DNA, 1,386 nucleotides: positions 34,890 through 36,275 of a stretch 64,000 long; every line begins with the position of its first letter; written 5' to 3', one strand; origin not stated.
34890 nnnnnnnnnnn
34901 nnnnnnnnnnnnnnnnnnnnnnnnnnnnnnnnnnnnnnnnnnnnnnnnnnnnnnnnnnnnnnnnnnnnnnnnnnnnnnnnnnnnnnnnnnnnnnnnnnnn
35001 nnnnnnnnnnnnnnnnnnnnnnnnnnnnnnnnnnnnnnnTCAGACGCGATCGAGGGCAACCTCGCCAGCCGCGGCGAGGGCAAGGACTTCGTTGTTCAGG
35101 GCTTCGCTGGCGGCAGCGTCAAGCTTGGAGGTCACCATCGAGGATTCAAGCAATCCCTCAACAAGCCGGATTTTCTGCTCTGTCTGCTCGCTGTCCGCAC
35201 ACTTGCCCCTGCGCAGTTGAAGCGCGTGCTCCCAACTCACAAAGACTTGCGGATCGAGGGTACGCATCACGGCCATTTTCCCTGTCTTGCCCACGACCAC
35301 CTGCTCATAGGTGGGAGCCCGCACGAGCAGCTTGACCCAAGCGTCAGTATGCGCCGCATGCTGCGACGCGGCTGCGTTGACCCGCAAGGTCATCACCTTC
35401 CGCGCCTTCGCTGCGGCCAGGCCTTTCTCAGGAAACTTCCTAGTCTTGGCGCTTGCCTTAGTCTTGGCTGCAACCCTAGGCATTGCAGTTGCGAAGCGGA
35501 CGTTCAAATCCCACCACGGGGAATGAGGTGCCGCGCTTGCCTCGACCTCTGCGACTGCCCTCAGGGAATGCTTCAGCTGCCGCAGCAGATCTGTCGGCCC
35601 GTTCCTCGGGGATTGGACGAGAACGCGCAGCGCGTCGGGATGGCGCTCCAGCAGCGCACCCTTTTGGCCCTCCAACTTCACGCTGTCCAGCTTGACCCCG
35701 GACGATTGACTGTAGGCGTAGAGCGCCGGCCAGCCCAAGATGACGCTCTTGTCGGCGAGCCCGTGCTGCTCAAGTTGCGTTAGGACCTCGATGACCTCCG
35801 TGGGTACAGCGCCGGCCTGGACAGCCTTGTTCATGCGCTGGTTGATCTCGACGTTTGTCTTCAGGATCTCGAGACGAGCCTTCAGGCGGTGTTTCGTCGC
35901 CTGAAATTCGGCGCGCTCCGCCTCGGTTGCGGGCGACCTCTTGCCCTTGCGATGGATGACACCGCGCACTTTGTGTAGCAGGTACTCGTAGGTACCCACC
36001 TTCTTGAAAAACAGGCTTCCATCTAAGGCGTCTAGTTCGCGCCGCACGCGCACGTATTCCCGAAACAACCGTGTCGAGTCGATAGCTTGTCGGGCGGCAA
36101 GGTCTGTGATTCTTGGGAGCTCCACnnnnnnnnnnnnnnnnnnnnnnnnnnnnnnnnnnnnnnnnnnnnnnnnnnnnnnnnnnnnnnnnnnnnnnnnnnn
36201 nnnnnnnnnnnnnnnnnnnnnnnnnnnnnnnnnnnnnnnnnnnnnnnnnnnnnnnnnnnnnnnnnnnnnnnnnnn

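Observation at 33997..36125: Tandem nucleotidyltransferase-fold paralogs, one with and one without the catalytic acidic dyad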

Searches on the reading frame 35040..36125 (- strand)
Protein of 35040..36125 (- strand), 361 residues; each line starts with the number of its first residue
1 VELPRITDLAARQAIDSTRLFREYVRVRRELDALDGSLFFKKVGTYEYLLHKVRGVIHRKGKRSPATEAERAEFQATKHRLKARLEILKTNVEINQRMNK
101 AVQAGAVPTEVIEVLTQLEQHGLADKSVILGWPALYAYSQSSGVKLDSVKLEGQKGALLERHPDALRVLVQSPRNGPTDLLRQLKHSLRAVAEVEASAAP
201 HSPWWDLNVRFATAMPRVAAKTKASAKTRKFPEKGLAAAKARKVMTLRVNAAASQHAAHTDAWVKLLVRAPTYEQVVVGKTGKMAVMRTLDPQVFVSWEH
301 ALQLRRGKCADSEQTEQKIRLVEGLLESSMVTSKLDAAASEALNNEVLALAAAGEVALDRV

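Call 4: search_protein_families(library=pfam, proteins=[window:35040-36125:-], max_evalue=1)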
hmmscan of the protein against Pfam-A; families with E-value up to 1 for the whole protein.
window:35040-36125:- (361 aa): 3 families
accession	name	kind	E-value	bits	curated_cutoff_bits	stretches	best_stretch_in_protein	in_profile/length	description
PF12281.14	NTP_transf_8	-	3.8e-10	40.5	26.3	2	110-247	2-141/218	Nucleotidyltransferase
PF10847.13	DUF2656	-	0.028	14.9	28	1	179-229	22-76/141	Protein of unknown function (DUF2656)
PF22650.2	At5g48480-like_C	-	0.11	13.3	27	1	89-116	5-31/50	Glyoxalase At5g48480-like C-terminal domain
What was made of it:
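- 35040..36125 (-): Gene A: a 361-aa catalytically dead GSU2403-family paralog with a GTG start. PF12281 at 40.5 bits (call 4).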

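Call 5: search_protein_families(library=ncbifam, proteins=[window:35040-36125:-], max_evalue=1)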
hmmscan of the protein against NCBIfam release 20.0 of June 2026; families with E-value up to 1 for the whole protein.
window:35040-36125:- (361 aa): 0 families

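Call 6: search_protein_families(library=padloc, proteins=[window:35040-36125:-], max_evalue=1)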
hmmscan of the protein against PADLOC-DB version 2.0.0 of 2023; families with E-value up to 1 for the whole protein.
window:35040-36125:- (361 aa): 0 families

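Call 9: search_solved_structures(query=window:35040-36125:-, max_evalue=10, show_alignments=2)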
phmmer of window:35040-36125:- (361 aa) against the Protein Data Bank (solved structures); distinct sequences matched with E-value up to 10: 4.
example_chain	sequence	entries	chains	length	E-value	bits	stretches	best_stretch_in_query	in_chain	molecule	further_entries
6mdy_A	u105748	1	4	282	0.081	15.5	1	153-194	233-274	2-dehydro-3-deoxyphosphooctonate aldolase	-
8fre_A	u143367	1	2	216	0.22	14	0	75-116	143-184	RBL4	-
1vmi_A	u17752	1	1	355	0.38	13.3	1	102-196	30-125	putative phosphate acetyltransferase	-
3gyq_A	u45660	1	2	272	0.69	12.4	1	128-186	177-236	rRNA (adenosine-2'-O-)-methyltransferase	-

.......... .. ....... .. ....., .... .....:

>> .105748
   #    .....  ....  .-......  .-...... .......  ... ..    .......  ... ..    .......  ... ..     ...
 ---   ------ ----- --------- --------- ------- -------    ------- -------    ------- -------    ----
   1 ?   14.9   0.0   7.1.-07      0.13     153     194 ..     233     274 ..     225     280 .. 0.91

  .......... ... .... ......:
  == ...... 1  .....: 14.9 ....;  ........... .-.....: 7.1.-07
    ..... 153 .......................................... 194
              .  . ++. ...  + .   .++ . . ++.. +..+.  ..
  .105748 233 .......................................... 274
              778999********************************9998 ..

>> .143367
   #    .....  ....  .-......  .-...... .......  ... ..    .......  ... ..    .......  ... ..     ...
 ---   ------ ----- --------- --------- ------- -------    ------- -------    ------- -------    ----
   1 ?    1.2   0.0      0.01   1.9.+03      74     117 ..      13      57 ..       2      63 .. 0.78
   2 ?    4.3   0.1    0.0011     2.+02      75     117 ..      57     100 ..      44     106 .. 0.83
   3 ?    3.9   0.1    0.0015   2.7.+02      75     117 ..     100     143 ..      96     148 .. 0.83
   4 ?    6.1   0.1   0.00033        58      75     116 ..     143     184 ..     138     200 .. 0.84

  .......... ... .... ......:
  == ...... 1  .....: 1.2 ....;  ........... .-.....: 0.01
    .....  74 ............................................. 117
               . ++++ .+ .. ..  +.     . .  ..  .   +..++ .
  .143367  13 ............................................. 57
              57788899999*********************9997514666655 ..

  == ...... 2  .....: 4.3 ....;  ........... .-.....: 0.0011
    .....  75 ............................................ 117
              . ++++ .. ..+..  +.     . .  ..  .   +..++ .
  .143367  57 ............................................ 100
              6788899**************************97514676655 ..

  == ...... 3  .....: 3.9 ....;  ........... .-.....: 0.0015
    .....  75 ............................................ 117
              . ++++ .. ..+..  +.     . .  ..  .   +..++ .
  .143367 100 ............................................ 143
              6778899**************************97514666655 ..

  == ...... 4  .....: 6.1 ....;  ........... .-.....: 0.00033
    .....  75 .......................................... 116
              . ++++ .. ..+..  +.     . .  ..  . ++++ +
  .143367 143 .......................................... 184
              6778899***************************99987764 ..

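Call 10: find_homologous_proteins(query=window:35040-36125:-)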
Query window:35040-36125:- (361 aa): 33 proteins with E <= 0.001 among 8000 candidates.
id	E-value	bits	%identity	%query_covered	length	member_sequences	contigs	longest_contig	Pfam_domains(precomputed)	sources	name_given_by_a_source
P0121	2.0e-227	772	100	100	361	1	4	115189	PF12281.15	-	-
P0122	9.5e-199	677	88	100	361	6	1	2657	PF12281.15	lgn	-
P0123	4.3e-184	629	83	100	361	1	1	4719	PF12281.15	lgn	-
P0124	1.6e-181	621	85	95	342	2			PF12281.15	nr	nr:GSU2403 family nucleotidyltransferase fold protein [uncultured Albidiferax sp.]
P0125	7.9e-179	612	80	100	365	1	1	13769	PF12281.15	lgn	-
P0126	3.1e-174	597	80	100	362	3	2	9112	PF12281.15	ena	-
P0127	1.8e-171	588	80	100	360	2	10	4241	PF12281.15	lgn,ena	-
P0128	1.1e-159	549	76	98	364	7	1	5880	PF12281.15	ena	-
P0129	7.7e-145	500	68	99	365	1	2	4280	PF12281.15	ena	-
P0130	2.1e-129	450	62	98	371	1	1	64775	PF12281.15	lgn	-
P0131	2.0e-119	417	58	100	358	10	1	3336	PF12281.15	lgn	-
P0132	1.4e-112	394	57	100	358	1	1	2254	PF12281.15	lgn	-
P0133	9.1e-109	382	54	100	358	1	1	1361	PF12281.15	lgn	-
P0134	1.0e-107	378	54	94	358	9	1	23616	PF12281.15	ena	-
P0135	6.6e-89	317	49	96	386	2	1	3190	PF12281.15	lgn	-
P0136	8.1e-86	306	46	97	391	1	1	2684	PF12281.15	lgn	-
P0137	6.9e-85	303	47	98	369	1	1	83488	PF12281.15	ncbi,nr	ncbi:MAG: hypothetical protein KF892_25005 [Rhizobacter sp.]|nr:hypothetical protein [Rhizobacter sp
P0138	1.9e-84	302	48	97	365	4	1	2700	PF12281.15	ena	-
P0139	1.4e-83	299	45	99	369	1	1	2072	PF12281.15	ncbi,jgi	jgi:hypothetical protein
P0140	2.8e-83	298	48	96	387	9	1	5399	PF12281.15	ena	-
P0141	1.4e-72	263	44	97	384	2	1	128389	PF12281.15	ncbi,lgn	-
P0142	2.4e-62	229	38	94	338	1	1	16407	PF12281.15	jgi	jgi:hypothetical protein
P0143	4.3e-61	225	40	99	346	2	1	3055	PF12281.15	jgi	jgi:hypothetical protein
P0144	2.8e-60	222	40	98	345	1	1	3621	PF12281.15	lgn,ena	-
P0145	5.4e-60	222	39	97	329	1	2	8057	PF12281.15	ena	-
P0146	1.8e-59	220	41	96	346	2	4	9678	PF12281.15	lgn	-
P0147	6.1e-59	218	39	98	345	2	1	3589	PF12281.15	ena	-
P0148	1.9e-58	216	40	94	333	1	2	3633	PF12281.15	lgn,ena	-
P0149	4.9e-58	215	40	94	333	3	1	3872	PF12281.15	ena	-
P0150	3.2e-57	212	39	94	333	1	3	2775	PF12281.15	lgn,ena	-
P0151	1.6e-53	200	37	97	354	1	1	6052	PF12281.15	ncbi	-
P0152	7.6e-53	198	37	93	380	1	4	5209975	PF12281.15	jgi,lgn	jgi:hypothetical protein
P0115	4.2e-25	107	30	90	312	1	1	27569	PF12281.15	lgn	-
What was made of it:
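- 35040..36125 (-): A family of 33 clusters (call 10).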

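Call 23: find_related_loci(query=A3, collection=genome_contigs, flank=10000)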
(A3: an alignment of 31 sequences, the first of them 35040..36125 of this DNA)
Query A3 (361 aa) in genome_contigs; peptide patterns used: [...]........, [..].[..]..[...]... (x = any residue, [..] = any of these).
143 stretches matched a pattern; 56 encode a relative of the query (tblastn E <= 1e-3); 56 distinct loci.
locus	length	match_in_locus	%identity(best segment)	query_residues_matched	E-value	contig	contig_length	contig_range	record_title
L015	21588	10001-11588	88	1-361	0e+0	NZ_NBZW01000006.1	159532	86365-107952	Polaromonas sp. AET17H-212 scaffold_5, whole genome shotgun sequence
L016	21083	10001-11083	86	1-361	0e+0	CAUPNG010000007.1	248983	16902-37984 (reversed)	MAG: uncultured Albidiferax sp. isolate m13-metabat.13 genome assembly, contig: m13-c18, whole genome shotgun sequence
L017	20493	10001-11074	57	1-361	6e-123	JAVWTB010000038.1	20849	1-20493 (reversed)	MAG: Comamonas sp. isolate CGS3Y3-bin4 NODE_1723_length_20849_cov_26.366500, whole genome shotgun sequence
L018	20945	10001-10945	34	1-345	1e-51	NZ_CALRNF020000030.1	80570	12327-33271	MAG: Polaromonas sp. YR568 isolate JJ-LAS318-81-2-m1-bin307 JJ-LAS318-81-C71, whole genome shotgun sequence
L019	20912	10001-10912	32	6-326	8e-39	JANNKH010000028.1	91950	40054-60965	MAG: Rhodoferax sp. isolate SOY_4_C_metabat_168 SOY_4_C_k141_2578131, whole genome shotgun sequence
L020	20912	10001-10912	32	6-326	9e-37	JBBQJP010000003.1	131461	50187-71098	MAG: Burkholderiales bacterium isolate Co_metawrap_693 Cmw_693_k141_24847185_length_131461_cov_10.9994, whole genome sho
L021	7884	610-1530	31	6-329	4e-36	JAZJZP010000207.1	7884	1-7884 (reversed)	MAG: Pseudomonadota bacterium isolate ADI_H2L1_1_122_18_3-bin026 ADIH2L11_B026_0_000000000207, whole genome shotgun sequ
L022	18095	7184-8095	33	6-326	4e-37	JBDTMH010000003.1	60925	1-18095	MAG: Burkholderiaceae bacterium isolate cluster3_bin.121 NODE_1096_length_60925_cov_14.622047, whole genome shotgun sequ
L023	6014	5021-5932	30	6-326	2e-35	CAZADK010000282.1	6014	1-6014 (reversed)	MAG TPA_asm: uncultured Rhodoferax sp. isolate SRP128246_co1_60 genome assembly, contig: NODE_36610_length_6014_cov_7.75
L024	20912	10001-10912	32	6-326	3e-35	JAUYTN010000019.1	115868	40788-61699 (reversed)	MAG: Burkholderiaceae bacterium isolate C8_maxbin.026 C8_k141_131771, whole genome shotgun sequence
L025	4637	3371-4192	31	6-302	1e-34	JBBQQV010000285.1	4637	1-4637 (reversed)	MAG: Lysobacterales bacterium isolate Co_metawrap_1613 Cmw_1613_k141_25395043_length_4637_cov_6.0000, whole genome shotg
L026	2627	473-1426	30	6-340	3e-33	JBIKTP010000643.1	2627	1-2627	MAG: Burkholderiaceae bacterium isolate ME2015-07-24_3300037520_group6_bin77 Rohwer_bin2083_scaffold_76389_c1, whole gen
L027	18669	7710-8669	32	3-340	1e-32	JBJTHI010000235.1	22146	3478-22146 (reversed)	MAG: Burkholderiales bacterium isolate samp_4315_concoct_118 samp_4315_1479928, whole genome shotgun sequence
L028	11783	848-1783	32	1-328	1e-30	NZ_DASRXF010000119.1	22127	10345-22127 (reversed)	MAG: Noviherbaspirillum sp. isolate SMAG_U12057 k141_33447, whole genome shotgun sequence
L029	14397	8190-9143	29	1-339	1e-30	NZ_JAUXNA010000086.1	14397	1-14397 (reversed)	MAG: Polaromonas sp. isolate C1_concoct.bin.30_sub C1_k141_210402, whole genome shotgun sequence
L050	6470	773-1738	40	1-345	6e-25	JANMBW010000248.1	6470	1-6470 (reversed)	MAG: Polaromonas sp. isolate OTE_1_metabat_241 OTE_1_k141_3230951, whole genome shotgun sequence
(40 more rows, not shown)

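Call 26: predict_structure(alignment_id=A3)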
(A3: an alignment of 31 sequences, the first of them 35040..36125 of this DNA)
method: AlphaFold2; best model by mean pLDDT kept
length: 361 residues; sequences in the alignment: 31
mean_pLDDT: 76.6   pTM: 0.72
mean pLDDT of the five models: 76.6, 75.5, 71.4, 71.2, 71.1
residues with pLDDT >= 90: 81; 70-90: 192; 50-70: 41; < 50: 47
segments of 3 or more residues with pLDDT < 50: 214-253, 356-361
pLDDT, mean of each block of 10 residues (from residue 1): 76 80 90 88 91 89 93 94 93 82 77 91 88 88 78 65 82 70 84 74 80 45 31 38 38 52 77 89 89 89 67 78 89 88 86 52 31
secondary structure, 60 per line:
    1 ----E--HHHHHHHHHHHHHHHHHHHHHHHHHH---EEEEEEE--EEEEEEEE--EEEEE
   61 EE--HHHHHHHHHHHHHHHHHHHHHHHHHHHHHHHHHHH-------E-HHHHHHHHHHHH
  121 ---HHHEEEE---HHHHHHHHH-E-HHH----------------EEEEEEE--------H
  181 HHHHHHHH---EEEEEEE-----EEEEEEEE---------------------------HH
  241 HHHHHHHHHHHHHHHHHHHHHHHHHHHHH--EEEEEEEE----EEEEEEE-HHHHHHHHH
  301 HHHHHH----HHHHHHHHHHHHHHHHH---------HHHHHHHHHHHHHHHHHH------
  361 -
elements in order: H8-33 E37-43 E46-53 E56-62 H65-99 H109-120 E127-130 H134-142 E165-171 H180-188 E192-198 E204-211 H239-269 E272-279 E284-290 H292-306 H311-327 H337-354
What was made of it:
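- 35367..35486 (-): A residues 214-253: variable, lysine/alanine-rich basic insertion predicted to be disordered. pLDDT is below 50 for residues 214-253 (call 26).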

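Call 30: fold_search(model_id=the predicted structure, library=pdb)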
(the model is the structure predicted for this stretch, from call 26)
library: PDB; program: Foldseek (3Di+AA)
matches with E <= 10: 470; with E <= 0.001: 0
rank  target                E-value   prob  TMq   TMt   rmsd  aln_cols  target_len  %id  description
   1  7t7i_B                2.4e-01  0.23  0.11  0.15  16.2       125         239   15  EBV nuclear egress complex (released 2022-07-06)
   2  9drl_B                2.4e-01  0.18  0.11  0.10  17.5       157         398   15  Cryo-EM structure of the T33-549 tetrahedral cage (released 2025-08-06)
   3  7mwr_A                2.5e-01  0.15  0.11  0.17  15.7       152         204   12  Structure of De Novo designed beta sheet heterodimer LHD101A53/B4 (released 2022-01-19)
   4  9dcz_D                3.3e-01  0.30  0.15  0.36  11.1       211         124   13  Designed allosteric facilitated dissociation switch AS1 in complex state TH with methylated lysines, crystal #1 (released 2025-08-20)
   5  9dcx                  3.7e-01  0.12  0.10  0.14  15.6       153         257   12  Crystal Structure of designed allosteric facilitated dissociation switch AS1 (released 2025-08-20)
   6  5iuk_A                3.9e-01  0.14  0.14  0.21  17.8       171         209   12  Crystal structure of the DesK-DesR complex in the phosphotransfer state with high Mg2+ (150 mM) (released 2016-12-21)
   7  9dcz_B                4.3e-01  0.54  0.10  0.25   4.3        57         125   18  Designed allosteric facilitated dissociation switch AS1 in complex state TH with methylated lysines, crystal #1 (released 2025-08-20)
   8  6mrs                  4.5e-01  0.51  0.15  0.48   5.3       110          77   12  De novo designed protein Peak6 (released 2019-06-12)
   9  5xxb_W                5.0e-01  0.66  0.10  0.26   4.3        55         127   22  Large subunit of Toxoplasma gondii ribosome (released 2017-08-30)
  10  9dd4_A                5.3e-01  0.47  0.10  0.26   4.3        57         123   19  Crystal Structure of Designed facilitated dissociation target LHD101An1: LHD101A with an N-terminal extension (released 2025-08-20)
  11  7oya_X1               5.9e-01  0.60  0.10  0.27   4.6        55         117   24  Cryo-EM structure of the 1 hpf zebrafish embryo 80S ribosome (released 2022-07-13)
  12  9l0d_A                5.9e-01  0.03  0.09  0.08  22.3       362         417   11  Cryo-EM structure of the human MON1A/CCZ1/C18orf8 complex (released 2025-03-19)
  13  9dd0_D                6.2e-01  0.12  0.11  0.27  13.8       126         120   17  Designed allosteric facilitated dissociation switch AS1 in complex state TH with methylated lysines, crystal #2 (released 2025-08-20)
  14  9dd2                  6.2e-01  0.11  0.12  0.15  14.4       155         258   15  Crystal Structure of Designed allosteric facilitated dissociation switch AS5 (released 2025-08-20)
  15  5hl8_C                6.6e-01  0.66  0.10  0.38   3.1        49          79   12  1.93 Angstrom resolution crystal structure of a pullulanase-specific type II secretion system integral cytoplasmic mem (released 2016-01-27)
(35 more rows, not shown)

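Call 36: search_protein_families(library=phrogs, proteins=[window:35040-36125:-], max_evalue=1)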
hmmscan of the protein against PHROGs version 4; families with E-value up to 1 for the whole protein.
window:35040-36125:- (361 aa): 0 families

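Call 43: find_encoding_contigs(protein=P0134, flank=10000, max_places=2)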
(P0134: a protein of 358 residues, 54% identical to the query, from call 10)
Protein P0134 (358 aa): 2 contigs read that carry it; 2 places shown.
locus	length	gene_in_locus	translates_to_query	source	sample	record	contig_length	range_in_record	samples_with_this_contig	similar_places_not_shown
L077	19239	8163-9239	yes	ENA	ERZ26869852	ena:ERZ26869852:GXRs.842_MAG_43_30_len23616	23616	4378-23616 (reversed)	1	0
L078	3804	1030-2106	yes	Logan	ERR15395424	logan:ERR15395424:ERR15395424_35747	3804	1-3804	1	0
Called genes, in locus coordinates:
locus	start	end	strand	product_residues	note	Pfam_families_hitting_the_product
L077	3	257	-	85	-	?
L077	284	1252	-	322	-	PF00682:HMGL-like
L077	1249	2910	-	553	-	PF00501:AMP-binding, PF13193:AMP-binding_C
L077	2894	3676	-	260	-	PF00378:ECH_1, PF16113:ECH_2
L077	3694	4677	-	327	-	PF03401:TctC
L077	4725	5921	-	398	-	PF02515:CoA_transf_3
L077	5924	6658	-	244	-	PF00378:ECH_1, PF16113:ECH_2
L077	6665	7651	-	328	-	PF00478:IMPDH (weak), PF03060:NMO, PF01070:FMN_dh, PF00977:His_biosynth (weak)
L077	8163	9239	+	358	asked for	PF12281:NTP_transf_8 (faint)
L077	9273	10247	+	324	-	PF12281:NTP_transf_8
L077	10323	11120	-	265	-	PF01613:Flavin_Reduct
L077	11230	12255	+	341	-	PF09084:NMT1, PF12974:Phosphonate-bd (faint)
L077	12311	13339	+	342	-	PF09084:NMT1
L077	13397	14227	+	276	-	PF00005:ABC_tran, PF13304:AAA_21 (faint)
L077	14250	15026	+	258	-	PF00528:BPD_transp_1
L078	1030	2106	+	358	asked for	PF12281:NTP_transf_8 (faint)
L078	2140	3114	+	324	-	PF12281:NTP_transf_8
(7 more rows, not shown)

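Call 69: search_protein_families(library=pfam, proteins=[L015:8308-9576:+, L015:12618-13157:-, L015:14022-15437:-, L016:7881-9491:+, L016:12628-14451:-, L016:14971-16737:-, L018:6639-8093:+, L018:8100-9581:+, L018:13518-15740:+, L018:12351-12698:+], max_evalue=0.001)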
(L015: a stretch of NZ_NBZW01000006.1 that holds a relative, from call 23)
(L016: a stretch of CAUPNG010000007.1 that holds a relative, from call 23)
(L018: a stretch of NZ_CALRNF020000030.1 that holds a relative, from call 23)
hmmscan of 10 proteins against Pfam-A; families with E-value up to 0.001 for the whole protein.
L015:8308-9576:+ (423 aa): 2 families
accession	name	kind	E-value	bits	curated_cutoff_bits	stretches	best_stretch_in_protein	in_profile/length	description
PF07143.17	CrtC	-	4.4e-59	200.4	22.5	1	115-284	1-168/168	CrtC N-terminal lipocalin domain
PF17186.10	Lipocalin_9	-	9.1e-39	133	26.2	1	287-417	1-131/131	Lipocalin-like domain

L015:12618-13157:- (179 aa): 1 family
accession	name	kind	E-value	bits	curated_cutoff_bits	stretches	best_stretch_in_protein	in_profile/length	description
PF01613.24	Flavin_Reduct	-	6.9e-27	94.9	27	1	14-147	5-140/153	Flavin reductase like domain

L015:14022-15437:- (471 aa): 1 family
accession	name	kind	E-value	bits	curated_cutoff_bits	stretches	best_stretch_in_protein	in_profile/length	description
PF06751.17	EutB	-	7.2e-212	704.3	25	1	21-453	2-433/435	Ethanolamine ammonia lyase large subunit (EutB)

L016:7881-9491:+ (537 aa): 1 family
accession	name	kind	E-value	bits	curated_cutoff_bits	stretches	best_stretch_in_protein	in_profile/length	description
PF00145.23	DNA_methylase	-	1.4e-45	156.6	22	1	147-529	64-323/324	C-5 cytosine-specific DNA methylase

L016:12628-14451:- (607 aa): 0 families

L016:14971-16737:- (588 aa): 2 families
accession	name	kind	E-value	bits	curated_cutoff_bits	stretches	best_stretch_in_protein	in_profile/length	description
PF10592.14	AIPR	-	9.3e-94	315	25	1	236-553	1-307/308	AIPR protein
PF22879.1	AIPR_N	-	2.3e-47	161.2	28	1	28-177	1-151/151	Abortive infection phage resistance protein N-terminal domain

L018:6639-8093:+ (485 aa): 3 families
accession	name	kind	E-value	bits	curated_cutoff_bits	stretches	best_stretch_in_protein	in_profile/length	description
PF22725.1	GFO_IDH_MocA_C3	-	6.6e-27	94.4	27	1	246-377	1-123/124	GFO/IDH/MocA C-terminal domain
PF01408.29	GFO_IDH_MocA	-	7.9e-20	72.2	24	1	106-238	1-120/120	Oxidoreductase family, NAD-binding Rossmann fold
PF02894.22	GFO_IDH_MocA_C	-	2.5e-13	50.8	22.9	1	250-476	1-211/218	Oxidoreductase family, C-terminal alpha/beta domain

L018:8100-9581:+ (494 aa): 3 families
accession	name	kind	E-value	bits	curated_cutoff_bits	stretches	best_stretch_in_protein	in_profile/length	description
PF00370.27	FGGY_N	-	6.1e-77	259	28.8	1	1-245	1-245/245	FGGY family of carbohydrate kinases, N-terminal domain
PF02782.22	FGGY_C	-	8.4e-31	107.7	27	1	254-437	1-194/198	FGGY family of carbohydrate kinases, C-terminal domain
PF01869.26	BcrAD_BadFG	-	4.3e-06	26.9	31.5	0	3-29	1-27/271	BadF/BadG/BcrA/BcrD ATPase family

L018:13518-15740:+ (741 aa): 0 families

L018:12351-12698:+ (116 aa): 0 families

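Call 79: search_protein_families(library=pfam, proteins=[L050:773-1087:+], max_evalue=10)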
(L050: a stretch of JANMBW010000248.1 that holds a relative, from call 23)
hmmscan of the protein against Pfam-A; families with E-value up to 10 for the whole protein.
L050:773-1087:+ (105 aa): 1 family
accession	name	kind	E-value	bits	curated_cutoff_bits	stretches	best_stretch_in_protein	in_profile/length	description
PF03041.19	Baculo_LEF-2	-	0.1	12.6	25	1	18-89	29-104/184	lef-2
